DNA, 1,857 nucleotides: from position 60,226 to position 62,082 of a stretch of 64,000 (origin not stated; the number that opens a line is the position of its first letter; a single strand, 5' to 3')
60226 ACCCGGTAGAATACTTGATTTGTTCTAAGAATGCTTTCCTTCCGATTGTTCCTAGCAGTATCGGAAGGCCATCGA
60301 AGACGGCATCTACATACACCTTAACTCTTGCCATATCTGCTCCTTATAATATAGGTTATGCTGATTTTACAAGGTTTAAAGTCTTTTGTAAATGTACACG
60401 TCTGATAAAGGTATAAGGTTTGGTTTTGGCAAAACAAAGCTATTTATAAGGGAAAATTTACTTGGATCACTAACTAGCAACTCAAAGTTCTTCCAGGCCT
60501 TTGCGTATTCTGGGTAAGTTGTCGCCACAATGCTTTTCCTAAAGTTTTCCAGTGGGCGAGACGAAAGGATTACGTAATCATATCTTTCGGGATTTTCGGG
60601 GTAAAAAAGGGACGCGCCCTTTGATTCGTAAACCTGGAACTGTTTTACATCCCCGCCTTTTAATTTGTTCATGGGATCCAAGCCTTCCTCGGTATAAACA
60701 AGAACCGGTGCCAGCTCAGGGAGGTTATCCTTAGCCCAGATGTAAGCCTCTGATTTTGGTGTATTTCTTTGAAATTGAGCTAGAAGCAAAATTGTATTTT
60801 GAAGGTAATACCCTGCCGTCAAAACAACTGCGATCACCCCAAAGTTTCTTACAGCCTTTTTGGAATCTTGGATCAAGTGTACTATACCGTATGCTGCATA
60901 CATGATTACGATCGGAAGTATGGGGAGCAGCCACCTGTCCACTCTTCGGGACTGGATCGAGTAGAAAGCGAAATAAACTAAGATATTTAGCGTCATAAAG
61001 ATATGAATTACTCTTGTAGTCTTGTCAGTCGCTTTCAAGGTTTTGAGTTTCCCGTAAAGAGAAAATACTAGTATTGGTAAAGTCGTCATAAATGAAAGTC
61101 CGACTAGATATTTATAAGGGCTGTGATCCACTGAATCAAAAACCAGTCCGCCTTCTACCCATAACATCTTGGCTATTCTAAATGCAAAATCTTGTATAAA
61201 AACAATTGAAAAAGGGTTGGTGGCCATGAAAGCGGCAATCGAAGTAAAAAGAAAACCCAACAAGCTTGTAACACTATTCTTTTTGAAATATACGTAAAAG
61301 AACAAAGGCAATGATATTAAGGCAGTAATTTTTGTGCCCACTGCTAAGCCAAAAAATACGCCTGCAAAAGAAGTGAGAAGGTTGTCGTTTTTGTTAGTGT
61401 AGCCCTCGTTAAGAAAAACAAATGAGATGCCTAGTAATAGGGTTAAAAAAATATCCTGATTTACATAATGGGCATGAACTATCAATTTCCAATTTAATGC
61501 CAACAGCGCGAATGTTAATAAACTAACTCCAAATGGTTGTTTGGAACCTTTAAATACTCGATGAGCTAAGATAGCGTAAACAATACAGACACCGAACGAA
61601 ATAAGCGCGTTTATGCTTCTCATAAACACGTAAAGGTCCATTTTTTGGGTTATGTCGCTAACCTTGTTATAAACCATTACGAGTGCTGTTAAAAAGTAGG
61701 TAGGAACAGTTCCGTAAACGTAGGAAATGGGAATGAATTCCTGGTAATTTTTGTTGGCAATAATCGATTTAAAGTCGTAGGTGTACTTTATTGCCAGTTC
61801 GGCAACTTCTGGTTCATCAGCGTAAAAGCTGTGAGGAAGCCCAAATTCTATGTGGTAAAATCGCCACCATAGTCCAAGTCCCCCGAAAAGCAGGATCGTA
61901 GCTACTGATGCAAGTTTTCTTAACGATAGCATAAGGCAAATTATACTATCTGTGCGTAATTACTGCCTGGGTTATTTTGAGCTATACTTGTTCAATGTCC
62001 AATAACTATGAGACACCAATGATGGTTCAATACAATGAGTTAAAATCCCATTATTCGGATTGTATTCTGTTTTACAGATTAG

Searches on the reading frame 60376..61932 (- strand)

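Call 8: search_protein_families(library=pfam, proteins=[window:60376-61932:-], max_evalue=0.001)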
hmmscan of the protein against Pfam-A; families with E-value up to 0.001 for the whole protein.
window:60376-61932:- (518 aa): 1 family
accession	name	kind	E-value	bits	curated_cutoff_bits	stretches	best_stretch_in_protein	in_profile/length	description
PF09594.16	GT87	-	0.00025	21.3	25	1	109-240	27-149/237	Glycosyltransferase family 87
